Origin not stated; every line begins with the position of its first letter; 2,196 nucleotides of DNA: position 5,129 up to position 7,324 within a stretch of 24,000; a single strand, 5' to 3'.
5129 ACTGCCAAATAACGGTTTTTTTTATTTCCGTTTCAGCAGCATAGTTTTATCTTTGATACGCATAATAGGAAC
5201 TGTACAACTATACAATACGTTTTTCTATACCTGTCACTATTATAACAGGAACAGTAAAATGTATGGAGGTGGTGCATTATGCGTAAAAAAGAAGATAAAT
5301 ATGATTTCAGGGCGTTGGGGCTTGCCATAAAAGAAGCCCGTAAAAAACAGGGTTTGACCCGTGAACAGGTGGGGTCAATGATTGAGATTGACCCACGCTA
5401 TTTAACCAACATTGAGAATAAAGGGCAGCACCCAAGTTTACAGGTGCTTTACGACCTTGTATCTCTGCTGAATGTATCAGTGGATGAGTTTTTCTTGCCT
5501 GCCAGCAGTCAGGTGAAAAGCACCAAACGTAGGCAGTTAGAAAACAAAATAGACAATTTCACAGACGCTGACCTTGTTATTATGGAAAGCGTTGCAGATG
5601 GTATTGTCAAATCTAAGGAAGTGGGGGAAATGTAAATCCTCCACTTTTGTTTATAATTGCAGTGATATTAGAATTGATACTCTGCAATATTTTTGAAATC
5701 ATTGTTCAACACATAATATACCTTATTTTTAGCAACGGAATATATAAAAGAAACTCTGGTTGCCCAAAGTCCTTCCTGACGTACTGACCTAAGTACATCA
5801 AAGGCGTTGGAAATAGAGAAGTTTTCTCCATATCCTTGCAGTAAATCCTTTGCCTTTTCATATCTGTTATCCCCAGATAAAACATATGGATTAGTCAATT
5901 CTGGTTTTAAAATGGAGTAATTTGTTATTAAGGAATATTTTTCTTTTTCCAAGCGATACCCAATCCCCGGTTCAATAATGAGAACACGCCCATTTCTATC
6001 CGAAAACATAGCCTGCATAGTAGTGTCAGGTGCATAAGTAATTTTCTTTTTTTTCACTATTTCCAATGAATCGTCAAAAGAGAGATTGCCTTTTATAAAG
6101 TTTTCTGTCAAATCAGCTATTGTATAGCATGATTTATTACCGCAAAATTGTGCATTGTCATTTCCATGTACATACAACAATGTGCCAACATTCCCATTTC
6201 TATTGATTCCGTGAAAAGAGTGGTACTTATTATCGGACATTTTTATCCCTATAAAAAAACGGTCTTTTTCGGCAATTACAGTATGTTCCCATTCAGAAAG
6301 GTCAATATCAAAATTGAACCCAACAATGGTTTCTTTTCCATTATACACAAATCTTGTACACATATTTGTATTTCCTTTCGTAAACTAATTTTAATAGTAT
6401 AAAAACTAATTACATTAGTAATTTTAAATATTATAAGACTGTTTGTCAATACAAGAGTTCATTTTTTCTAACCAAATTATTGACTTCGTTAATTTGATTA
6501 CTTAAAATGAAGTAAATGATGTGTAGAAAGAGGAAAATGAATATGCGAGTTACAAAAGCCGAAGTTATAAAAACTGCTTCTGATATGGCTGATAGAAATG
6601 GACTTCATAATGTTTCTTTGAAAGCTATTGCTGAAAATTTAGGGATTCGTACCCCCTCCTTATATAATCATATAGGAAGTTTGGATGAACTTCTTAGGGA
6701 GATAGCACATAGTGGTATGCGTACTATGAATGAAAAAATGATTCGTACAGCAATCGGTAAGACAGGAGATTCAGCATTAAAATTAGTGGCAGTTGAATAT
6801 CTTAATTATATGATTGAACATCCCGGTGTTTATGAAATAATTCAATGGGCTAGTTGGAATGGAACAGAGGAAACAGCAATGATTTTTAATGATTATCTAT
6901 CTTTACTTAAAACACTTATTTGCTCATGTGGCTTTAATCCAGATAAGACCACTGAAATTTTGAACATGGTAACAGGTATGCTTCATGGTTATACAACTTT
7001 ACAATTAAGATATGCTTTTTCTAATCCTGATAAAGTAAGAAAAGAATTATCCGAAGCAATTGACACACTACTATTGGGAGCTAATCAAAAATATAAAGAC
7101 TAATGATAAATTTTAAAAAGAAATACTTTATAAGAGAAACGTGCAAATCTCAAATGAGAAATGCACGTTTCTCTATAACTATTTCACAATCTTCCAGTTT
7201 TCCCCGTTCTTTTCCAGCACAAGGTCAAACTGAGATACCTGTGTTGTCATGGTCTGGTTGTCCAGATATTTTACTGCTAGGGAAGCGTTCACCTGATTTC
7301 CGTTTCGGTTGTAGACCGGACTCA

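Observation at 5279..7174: The tet(M) slot is occupied by a TetR-controlled compact Cys-Ntn amidase, a possible ligand-gated trigger for ICE excision and transfer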

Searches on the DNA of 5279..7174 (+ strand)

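Call 49: search_dna_similar(query=window:5279-7174:+, collection=plasmids, mode=distant, max_rows=15)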
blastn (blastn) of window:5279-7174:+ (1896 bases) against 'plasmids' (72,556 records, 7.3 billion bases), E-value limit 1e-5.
Records with a match: 70; places in all: 71; records where one place covers at least 80% of the query: 0.
Best place of each record, by identity: 80-90% 1; 60-80% 69.
By first word of the organism name: Enterococcus 37; Staphylococcus 12; Lactococcus 8; Listeria 4; Neisseria 2; Photobacterium 2; Ligilactobacillus 1; Clostridioides 1; Clostridium 1; Escherichia 1; and 1 more.
By predicted mobility (MOB-suite, as given by PLSDB): conjugative 27; non-mobilizable 23; mobilizable 20.
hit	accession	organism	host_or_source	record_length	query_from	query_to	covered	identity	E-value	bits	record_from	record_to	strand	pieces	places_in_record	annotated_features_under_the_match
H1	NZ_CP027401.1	Enterococcus faecium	Homo sapiens,blood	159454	1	288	15%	76.4%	5e-52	214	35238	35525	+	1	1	helix-turn-helix transcriptional regulator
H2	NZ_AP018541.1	Enterococcus faecalis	-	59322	1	288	15%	76.4%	5e-52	214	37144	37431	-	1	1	helix-turn-helix transcriptional regulator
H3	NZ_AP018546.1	Enterococcus faecalis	Homo sapiens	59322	1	288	15%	76.4%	5e-52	214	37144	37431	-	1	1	helix-turn-helix transcriptional regulator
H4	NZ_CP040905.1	Enterococcus faecium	retail chicken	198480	1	288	15%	76.4%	5e-52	214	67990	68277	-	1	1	helix-turn-helix transcriptional regulator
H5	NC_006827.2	Enterococcus faecalis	-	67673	1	288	15%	76.4%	5e-52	214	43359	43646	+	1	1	helix-turn-helix transcriptional regulator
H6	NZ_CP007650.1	Ligilactobacillus salivarius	swine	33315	1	288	15%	76.4%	5e-52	214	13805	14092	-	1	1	helix-turn-helix transcriptional regulator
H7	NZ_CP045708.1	Neisseria gonorrhoeae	Homo sapiens,Penile discharge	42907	1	288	15%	76.4%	5e-52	214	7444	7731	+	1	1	helix-turn-helix transcriptional regulator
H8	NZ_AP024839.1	Enterococcus faecium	Homo sapiens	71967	1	288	15%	76.4%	5e-52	214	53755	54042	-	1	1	helix-turn-helix transcriptional regulator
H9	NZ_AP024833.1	Enterococcus faecium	Homo sapiens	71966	1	288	15%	76.4%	5e-52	214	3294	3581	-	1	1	helix-turn-helix transcriptional regulator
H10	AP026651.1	Enterococcus faecium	-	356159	1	288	15%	76.4%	5e-52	214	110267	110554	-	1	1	transcriptional regulator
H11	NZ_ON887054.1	Clostridioides difficile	-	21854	1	288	15%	76.4%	5e-52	214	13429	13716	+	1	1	helix-turn-helix transcriptional regulator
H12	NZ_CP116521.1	Enterococcus faecium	Bos taurus,whole organism,fecal sample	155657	1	288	15%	76.4%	5e-52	214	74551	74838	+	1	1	helix-turn-helix transcriptional regulator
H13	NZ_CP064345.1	Enterococcus faecium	Homo sapiens,rectal swab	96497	1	288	15%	76.4%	5e-52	214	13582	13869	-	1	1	helix-turn-helix transcriptional regulator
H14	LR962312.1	Enterococcus faecalis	-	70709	1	288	15%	76.4%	5e-52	214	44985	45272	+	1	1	none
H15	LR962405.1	Enterococcus faecalis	-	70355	1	288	15%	76.4%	5e-52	214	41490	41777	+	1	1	none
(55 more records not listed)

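Call 51: get_annotated_region(hit=H5, flank=5000)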
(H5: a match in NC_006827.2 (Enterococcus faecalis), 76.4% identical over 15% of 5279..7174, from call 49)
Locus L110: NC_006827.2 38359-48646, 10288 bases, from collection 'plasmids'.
description: Enterococcus faecalis plasmid pCF10, complete sequence
organism: Enterococcus faecalis (NCBI taxid 1351)
taxonomy: Bacteria; Bacillota; Bacilli; Lactobacillales; Enterococcaceae; Enterococcus; Enterococcus faecalis
host: -; source: -; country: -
typing (MOB-suite, as given by PLSDB): conjugative; replicon rep_cluster_1027; relaxase MOBP,MOBT; mating-pair formation MPF_T
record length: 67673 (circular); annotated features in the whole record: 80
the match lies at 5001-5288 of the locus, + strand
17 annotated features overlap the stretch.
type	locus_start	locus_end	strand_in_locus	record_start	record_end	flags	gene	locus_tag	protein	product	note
CDS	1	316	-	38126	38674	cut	-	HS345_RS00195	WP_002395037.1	hypothetical protein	-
CDS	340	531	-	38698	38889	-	-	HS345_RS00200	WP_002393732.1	DpnD/PcfM family protein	-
CDS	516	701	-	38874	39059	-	-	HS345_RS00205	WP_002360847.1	hypothetical protein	-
CDS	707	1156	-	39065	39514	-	-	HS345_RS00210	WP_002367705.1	hypothetical protein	-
CDS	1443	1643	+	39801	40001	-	-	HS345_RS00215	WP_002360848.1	hypothetical protein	-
CDS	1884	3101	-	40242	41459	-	-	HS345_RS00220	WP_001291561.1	tyrosine-type recombinase/integrase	GO:0015074 - DNA integration [Evidence IEA]; GO:0006310 - DNA recombination [Evidence IEA]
CDS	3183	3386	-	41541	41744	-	-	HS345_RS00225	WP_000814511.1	excisionase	-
CDS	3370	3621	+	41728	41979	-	-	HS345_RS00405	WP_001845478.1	hypothetical protein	-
CDS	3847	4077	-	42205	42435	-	-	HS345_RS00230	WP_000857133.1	helix-turn-helix domain-containing protein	-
CDS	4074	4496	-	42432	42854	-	-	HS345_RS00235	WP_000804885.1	sigma-70 family RNA polymerase sigma factor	GO:0006352 - DNA-templated transcription initiation [Evidence IEA]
CDS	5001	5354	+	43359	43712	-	-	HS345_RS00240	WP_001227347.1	helix-turn-helix transcriptional regulator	-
CDS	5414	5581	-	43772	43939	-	-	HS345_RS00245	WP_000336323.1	cysteine-rich KTR domain-containing protein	-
predicted_resistance_gene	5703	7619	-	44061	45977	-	tet(M)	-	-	tetracycline resistance ribosomal protection protein Tet(M)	predicted by amrfinderplus; class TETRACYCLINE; identity 100.0%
CDS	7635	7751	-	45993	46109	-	-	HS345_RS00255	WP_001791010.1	tetracycline resistance determinant leader peptide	-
CDS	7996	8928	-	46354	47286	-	-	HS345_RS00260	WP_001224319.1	conjugal transfer protein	-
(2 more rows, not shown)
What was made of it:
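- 5279..5635 (+): orf9-like HTH_3 + DBD_HTH regulator, convergent with the amidase. 76% DNA identity to orf9 of Tn916-like elements, including pCF10 (calls 49, 51).
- Checked: The annotated Tn925 in pCF10 has the same order, with orf12 leader-tet(M)-orf6 in that slot (call 51).
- The same label is what NCBI gives orf13 itself (call 51), which suggests the name was carried over by association.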
